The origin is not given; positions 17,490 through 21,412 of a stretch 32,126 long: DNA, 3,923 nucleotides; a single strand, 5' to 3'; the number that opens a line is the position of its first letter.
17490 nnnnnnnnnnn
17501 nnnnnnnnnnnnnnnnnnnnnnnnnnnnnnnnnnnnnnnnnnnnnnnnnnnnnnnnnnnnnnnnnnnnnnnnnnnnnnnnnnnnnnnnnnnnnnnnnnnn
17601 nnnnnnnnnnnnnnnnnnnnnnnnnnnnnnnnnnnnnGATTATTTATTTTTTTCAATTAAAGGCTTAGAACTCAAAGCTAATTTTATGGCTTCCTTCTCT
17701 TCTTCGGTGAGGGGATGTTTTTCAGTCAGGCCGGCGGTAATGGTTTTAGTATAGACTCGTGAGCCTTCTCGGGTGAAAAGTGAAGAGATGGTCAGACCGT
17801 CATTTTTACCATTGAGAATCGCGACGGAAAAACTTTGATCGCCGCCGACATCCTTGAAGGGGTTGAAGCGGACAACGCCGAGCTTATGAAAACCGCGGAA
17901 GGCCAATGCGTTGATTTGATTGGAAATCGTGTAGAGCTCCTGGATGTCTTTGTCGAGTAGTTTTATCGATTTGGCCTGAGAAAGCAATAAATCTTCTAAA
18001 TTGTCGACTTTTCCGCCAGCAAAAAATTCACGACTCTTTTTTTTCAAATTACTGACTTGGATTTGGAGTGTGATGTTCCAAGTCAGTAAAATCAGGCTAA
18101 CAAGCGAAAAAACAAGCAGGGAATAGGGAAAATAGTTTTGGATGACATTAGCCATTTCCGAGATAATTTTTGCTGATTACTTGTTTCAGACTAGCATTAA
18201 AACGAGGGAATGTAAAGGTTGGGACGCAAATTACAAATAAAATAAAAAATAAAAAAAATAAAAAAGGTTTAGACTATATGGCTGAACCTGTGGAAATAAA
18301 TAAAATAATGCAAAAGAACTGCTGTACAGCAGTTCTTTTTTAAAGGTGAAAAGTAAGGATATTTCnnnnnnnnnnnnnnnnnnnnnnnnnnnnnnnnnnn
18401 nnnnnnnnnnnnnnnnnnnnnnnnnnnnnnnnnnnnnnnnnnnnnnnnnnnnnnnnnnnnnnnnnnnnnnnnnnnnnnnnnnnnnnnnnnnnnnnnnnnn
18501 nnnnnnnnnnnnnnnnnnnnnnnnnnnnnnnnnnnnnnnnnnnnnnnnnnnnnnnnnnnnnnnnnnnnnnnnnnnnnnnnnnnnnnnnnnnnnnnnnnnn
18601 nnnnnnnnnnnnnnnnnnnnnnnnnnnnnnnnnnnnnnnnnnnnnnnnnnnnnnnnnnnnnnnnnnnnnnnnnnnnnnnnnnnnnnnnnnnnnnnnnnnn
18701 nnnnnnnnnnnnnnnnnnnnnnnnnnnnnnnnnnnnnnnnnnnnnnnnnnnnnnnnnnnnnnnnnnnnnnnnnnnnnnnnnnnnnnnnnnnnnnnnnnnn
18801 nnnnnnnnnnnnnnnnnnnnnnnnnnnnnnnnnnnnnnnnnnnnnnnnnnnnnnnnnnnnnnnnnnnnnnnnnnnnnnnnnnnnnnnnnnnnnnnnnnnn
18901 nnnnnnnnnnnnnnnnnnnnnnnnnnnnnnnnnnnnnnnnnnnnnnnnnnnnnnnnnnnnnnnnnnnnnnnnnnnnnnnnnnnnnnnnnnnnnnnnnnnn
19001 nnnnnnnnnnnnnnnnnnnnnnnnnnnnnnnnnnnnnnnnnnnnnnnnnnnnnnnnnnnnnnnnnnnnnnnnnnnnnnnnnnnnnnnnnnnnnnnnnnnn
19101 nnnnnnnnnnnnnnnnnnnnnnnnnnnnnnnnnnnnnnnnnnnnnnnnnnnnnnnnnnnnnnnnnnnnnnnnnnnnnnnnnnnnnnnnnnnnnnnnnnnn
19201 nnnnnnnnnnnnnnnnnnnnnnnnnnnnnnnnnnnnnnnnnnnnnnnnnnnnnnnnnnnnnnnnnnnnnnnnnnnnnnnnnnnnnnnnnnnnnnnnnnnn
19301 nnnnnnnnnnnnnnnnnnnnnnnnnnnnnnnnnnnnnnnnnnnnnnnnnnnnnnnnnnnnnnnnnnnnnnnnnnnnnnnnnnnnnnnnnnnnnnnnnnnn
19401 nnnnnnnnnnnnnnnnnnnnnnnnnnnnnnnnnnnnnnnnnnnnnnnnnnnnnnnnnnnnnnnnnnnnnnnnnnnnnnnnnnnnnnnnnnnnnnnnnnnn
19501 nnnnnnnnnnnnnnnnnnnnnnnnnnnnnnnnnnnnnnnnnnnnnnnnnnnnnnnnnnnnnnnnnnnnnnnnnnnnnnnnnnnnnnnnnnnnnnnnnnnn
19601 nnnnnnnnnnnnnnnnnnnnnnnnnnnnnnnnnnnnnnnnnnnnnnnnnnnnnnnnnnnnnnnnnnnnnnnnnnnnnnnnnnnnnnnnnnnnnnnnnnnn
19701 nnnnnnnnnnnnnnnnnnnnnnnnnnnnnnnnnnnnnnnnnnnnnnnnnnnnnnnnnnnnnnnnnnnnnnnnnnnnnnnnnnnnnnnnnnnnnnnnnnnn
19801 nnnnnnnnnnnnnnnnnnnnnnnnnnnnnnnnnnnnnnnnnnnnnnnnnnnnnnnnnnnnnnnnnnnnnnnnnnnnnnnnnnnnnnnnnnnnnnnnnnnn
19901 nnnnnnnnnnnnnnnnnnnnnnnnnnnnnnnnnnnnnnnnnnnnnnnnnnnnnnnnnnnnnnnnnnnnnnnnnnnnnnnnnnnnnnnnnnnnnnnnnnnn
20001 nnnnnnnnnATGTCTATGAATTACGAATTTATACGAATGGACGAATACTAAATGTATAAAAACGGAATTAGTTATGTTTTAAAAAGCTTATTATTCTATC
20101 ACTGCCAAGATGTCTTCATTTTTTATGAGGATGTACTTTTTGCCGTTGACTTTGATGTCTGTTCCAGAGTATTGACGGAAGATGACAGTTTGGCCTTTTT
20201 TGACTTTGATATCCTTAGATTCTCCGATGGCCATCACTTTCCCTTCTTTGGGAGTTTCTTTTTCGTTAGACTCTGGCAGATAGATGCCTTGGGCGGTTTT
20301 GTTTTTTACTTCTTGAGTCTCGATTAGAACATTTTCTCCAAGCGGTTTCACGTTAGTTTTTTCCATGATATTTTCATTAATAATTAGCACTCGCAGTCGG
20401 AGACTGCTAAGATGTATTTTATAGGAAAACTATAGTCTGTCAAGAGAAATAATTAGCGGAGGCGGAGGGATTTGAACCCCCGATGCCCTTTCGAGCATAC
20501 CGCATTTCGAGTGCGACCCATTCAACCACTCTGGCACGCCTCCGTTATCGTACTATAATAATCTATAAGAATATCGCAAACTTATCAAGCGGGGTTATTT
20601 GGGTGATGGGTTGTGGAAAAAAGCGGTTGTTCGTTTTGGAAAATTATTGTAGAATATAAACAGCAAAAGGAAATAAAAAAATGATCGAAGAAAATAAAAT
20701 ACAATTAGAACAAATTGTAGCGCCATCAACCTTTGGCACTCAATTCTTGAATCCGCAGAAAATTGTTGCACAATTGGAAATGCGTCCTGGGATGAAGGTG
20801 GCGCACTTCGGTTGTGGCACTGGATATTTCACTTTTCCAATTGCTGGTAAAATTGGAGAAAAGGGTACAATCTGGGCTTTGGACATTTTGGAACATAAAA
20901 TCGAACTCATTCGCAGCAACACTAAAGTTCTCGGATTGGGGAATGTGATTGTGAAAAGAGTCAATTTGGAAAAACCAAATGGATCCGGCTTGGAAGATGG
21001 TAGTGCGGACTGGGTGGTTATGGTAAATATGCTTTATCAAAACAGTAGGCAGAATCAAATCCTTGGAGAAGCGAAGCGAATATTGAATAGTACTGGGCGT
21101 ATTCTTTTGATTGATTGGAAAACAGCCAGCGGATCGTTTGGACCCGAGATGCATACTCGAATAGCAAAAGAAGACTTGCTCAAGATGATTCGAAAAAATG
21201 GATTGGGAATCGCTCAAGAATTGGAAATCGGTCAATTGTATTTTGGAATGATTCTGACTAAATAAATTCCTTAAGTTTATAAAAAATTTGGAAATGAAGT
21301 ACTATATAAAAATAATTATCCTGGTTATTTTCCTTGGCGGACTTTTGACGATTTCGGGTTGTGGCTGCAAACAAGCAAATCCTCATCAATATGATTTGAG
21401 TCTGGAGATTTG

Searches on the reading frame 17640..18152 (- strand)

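Call 5: search_protein_families(library=pfam, proteins=[window:17640-18152:-], max_evalue=0.001)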
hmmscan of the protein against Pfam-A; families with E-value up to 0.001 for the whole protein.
window:17640-18152:- (170 aa): 1 family
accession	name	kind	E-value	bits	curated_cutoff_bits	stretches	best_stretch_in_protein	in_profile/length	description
PF14584.11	DUF4446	-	5.8e-36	124.2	27.4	1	12-159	3-149/150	Protein of unknown function (DUF4446)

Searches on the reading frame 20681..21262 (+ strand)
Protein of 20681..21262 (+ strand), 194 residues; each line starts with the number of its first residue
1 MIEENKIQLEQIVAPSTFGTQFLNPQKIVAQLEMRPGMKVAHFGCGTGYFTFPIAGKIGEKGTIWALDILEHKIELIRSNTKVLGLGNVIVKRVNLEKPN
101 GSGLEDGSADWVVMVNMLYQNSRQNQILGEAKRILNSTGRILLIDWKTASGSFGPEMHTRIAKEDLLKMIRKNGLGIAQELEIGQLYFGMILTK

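Call 5: search_protein_families(library=pfam, proteins=[window:20681-21262:+], max_evalue=0.001)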
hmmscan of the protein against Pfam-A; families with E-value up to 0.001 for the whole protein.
window:20681-21262:+ (194 aa): 8 families
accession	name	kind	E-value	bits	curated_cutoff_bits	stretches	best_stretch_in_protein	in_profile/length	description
PF13847.12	Methyltransf_31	-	3.5e-17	62.9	27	1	36-168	3-120/145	Methyltransferase domain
PF13649.12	Methyltransf_25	-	1.6e-10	42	27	1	40-139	1-97/97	Methyltransferase domain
PF08241.18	Methyltransf_11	-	9.5e-10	39.4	21.2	1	43-142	3-94/95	Methyltransferase domain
PF08242.18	Methyltransf_12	-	5.7e-08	33.8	30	1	42-141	2-98/98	Methyltransferase domain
PF01209.24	Ubie_methyltran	-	2.8e-07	30.6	20.1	1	27-146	38-154/233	ubiE/COQ5 methyltransferase family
PF05175.20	MTS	-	2e-05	24.8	23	1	29-144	24-139/170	Methyltransferase small domain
PF13489.12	Methyltransf_23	-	6.3e-05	23.2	27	1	34-150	20-123/164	Methyltransferase domain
PF01135.25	PCMT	-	8.6e-05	22.8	20.3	1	28-92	65-129/210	Protein-L-isoaspartate(D-aspartate) O-methyltransferase (PCMT)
